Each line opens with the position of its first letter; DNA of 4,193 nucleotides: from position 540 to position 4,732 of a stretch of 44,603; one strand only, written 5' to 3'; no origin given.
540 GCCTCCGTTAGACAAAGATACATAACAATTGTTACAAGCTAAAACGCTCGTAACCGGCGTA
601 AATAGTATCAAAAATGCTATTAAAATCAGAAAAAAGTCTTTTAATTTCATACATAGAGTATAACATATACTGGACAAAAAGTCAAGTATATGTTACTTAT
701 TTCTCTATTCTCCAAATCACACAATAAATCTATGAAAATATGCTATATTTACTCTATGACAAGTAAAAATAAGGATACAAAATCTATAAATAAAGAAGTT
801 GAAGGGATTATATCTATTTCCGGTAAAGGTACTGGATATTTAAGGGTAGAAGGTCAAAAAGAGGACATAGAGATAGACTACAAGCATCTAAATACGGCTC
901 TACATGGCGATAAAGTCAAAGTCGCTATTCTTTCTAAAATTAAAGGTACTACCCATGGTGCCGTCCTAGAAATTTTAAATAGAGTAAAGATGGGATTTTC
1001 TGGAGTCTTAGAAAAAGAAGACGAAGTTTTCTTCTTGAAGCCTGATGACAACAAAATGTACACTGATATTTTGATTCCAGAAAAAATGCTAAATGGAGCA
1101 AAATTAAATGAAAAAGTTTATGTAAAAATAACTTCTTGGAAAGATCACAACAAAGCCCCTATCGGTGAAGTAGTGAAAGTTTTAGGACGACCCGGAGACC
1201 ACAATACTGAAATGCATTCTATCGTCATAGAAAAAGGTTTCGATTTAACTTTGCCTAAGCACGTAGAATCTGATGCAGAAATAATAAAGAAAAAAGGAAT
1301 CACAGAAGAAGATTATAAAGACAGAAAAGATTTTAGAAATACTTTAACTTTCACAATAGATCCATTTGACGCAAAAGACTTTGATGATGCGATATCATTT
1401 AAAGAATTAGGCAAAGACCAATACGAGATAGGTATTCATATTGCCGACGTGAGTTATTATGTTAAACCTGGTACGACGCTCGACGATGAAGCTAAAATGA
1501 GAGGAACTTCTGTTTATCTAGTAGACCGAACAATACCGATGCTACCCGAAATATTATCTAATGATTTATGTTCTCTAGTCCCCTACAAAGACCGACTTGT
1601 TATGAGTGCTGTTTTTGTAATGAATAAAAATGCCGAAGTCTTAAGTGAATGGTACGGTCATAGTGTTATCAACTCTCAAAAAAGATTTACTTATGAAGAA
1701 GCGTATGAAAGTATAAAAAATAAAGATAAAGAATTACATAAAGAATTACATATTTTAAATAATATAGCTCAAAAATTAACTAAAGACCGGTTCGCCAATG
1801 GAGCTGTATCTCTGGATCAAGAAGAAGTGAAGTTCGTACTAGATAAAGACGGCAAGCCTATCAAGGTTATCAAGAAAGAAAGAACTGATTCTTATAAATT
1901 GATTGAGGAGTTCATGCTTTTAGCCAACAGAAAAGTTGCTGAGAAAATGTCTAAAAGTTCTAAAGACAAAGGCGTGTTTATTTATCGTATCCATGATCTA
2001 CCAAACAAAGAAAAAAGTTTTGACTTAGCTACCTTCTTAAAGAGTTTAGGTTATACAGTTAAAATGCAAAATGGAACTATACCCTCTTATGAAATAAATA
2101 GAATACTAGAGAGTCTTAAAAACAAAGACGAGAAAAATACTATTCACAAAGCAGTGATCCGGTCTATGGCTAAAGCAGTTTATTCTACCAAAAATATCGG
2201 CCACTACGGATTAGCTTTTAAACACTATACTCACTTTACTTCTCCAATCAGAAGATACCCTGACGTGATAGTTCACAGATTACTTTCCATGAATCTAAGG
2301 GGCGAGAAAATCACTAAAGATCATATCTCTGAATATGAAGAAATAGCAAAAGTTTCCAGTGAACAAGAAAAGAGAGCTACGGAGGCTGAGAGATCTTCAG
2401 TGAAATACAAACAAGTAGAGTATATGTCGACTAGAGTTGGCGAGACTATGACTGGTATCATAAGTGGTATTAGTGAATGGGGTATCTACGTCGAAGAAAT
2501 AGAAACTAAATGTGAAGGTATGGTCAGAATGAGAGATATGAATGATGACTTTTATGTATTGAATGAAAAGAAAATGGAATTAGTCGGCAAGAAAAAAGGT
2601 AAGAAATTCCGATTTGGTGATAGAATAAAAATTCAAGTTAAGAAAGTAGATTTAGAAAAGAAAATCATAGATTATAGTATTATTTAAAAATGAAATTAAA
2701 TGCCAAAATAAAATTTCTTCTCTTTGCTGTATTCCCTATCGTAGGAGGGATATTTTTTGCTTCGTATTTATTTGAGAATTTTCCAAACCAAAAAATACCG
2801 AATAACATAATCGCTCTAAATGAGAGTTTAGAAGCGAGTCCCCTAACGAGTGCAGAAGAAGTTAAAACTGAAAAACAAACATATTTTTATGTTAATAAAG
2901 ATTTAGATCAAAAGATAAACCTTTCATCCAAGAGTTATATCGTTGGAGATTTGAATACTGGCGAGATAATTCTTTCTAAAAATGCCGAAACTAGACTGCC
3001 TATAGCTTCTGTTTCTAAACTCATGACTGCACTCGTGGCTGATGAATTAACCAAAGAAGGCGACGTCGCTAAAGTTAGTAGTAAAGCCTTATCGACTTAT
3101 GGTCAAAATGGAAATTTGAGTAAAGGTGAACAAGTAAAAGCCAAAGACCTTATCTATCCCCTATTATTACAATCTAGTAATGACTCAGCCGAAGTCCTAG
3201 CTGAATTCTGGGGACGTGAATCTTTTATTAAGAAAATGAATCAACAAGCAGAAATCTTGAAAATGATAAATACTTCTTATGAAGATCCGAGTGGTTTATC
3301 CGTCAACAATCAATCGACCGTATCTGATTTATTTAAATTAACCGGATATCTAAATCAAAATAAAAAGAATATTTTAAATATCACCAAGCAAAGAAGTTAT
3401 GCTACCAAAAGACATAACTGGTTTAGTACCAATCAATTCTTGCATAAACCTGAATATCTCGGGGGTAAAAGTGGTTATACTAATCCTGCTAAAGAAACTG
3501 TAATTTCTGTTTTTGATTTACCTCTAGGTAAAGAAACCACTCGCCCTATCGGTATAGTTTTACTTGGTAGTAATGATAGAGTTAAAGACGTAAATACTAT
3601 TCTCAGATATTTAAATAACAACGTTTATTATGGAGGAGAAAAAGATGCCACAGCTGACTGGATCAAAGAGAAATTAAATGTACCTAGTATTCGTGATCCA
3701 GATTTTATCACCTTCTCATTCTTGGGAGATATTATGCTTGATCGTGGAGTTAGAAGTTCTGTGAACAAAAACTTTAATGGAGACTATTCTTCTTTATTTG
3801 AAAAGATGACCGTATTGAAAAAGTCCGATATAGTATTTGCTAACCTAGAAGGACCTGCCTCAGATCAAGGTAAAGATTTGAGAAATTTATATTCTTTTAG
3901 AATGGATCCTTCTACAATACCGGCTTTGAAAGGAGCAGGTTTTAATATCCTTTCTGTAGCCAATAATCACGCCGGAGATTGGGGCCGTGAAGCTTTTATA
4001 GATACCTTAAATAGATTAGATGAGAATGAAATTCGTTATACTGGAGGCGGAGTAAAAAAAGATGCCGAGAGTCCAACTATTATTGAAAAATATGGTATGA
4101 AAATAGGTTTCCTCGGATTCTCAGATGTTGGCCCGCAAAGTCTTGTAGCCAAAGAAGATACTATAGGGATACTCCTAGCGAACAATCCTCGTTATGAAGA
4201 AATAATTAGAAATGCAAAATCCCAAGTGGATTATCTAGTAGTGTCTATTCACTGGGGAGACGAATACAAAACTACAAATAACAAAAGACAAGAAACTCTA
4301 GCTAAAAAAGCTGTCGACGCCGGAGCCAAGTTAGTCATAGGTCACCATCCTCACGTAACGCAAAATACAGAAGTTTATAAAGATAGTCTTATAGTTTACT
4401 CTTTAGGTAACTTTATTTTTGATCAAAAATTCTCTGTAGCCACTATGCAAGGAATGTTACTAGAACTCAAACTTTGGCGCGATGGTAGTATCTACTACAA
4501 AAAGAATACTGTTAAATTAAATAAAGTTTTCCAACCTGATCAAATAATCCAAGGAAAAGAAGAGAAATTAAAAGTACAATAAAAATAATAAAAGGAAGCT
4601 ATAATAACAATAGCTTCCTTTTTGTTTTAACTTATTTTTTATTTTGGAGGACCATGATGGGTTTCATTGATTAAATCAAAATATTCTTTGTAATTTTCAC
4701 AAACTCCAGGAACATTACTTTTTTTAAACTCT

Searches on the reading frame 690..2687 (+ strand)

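Call 87: search_protein_families(library=pfam, proteins=[window:690-2687:+], max_evalue=0.001)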
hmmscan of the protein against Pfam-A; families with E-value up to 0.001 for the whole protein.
window:690-2687:+ (665 aa): 5 families
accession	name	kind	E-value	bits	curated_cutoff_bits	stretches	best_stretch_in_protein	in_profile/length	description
PF00773.25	RNB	-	2.1e-110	369.5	29.3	1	212-537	1-325/326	RNB domain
PF17876.7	CSD2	-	2.7e-25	88.7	26.2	1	115-184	1-69/74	Cold shock domain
PF08206.17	OB_RNB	-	5.2e-13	48.9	24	1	39-89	1-52/58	Ribonuclease B OB domain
PF17849.7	OB_Dis3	-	6e-10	39.5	22.8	1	115-182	3-76/77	Dis3-like cold-shock domain 2 (CSD2)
PF00575.29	S1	-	3.4e-06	27.8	22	1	582-663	3-72/74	S1 RNA binding domain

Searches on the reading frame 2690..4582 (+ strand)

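Call 87: search_protein_families(library=pfam, proteins=[window:2690-4582:+], max_evalue=0.001)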
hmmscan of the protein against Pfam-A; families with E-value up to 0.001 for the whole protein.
window:2690-4582:+ (630 aa): 4 families
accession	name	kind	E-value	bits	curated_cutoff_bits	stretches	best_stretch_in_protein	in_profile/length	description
PF09587.15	PGA_cap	-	5.3e-71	239.5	27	1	341-579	1-255/255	Bacterial capsule synthesis protein PGA_cap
PF00768.25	Peptidase_S11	-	5.6e-37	127.9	27.6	1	76-273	8-221/239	D-alanyl-D-alanine carboxypeptidase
PF13354.11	Beta-lactamase2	-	1.5e-05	24.9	22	1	84-243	3-175/214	Beta-lactamase enzyme family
PF02113.21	Peptidase_S13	-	0.0007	18.9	22.8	0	76-117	14-55/444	D-Ala-D-Ala carboxypeptidase 3 (S13) family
